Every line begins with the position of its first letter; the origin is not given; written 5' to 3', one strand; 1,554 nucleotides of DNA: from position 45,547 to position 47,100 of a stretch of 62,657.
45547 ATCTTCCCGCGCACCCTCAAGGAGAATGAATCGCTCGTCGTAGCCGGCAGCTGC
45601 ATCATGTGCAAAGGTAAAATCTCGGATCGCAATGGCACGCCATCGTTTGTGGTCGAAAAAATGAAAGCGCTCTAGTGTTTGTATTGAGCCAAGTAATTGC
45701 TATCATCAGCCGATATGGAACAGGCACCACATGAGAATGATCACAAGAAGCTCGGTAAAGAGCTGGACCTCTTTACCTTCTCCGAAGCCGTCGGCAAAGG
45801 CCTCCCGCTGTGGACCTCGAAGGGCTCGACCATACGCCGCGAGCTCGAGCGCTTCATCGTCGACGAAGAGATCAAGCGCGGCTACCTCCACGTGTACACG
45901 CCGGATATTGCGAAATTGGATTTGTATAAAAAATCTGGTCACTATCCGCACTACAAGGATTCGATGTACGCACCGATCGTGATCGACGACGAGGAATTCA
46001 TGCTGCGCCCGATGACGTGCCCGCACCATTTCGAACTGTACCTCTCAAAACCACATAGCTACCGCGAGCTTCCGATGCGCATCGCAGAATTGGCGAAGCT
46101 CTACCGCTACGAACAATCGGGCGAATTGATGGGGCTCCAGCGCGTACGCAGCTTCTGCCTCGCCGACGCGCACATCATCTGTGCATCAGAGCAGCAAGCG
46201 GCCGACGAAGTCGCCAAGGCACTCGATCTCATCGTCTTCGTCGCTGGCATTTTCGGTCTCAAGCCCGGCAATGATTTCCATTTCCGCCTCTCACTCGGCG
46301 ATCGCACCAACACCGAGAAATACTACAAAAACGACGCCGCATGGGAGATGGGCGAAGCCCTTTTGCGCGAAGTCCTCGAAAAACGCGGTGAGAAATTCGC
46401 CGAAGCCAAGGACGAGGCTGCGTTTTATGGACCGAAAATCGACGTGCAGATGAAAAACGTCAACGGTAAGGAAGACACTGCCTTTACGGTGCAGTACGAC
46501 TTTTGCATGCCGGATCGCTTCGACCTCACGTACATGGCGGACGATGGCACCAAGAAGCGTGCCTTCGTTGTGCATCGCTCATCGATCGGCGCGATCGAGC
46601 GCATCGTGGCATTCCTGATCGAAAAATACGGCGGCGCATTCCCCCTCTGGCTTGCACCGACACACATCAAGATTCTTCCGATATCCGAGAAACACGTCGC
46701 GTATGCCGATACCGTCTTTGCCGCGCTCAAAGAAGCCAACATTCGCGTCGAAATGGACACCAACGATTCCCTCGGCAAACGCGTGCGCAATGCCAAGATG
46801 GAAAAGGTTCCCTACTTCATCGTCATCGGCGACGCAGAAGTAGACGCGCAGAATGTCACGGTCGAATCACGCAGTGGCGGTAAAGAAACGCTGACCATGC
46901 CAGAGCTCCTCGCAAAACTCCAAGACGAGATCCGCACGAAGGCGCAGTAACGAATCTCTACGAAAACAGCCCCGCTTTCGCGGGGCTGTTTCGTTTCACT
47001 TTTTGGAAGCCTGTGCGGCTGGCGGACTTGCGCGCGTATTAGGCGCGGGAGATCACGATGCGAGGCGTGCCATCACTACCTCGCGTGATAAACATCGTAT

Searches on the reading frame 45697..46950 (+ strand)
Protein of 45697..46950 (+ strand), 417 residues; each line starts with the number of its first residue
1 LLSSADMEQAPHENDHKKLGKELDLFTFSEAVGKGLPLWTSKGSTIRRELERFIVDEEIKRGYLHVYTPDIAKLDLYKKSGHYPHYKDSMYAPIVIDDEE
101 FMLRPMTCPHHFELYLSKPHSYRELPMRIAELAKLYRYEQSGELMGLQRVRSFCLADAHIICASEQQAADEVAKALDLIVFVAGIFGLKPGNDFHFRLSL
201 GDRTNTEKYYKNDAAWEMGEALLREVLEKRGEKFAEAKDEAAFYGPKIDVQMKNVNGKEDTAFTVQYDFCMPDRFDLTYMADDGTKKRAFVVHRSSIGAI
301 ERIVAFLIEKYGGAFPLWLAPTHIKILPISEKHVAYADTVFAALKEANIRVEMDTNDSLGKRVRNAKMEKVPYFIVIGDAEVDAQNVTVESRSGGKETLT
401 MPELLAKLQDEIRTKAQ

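Call 110: search_protein_families(library=pfam, max_evalue=0.001, proteins=[window:45697-46950:+])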
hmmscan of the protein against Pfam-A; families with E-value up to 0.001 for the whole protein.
window:45697-46950:+ (417 aa): 2 families
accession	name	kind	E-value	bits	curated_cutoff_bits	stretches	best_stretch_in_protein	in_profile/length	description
PF00587.30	tRNA-synt_2b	-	9.4e-29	101.2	29.3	1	98-311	8-179/179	tRNA synthetase class II core domain (G, H, P, S and T)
PF03129.25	HGTP_anticodon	-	1.8e-18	66.9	21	1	325-410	3-93/94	Anticodon binding domain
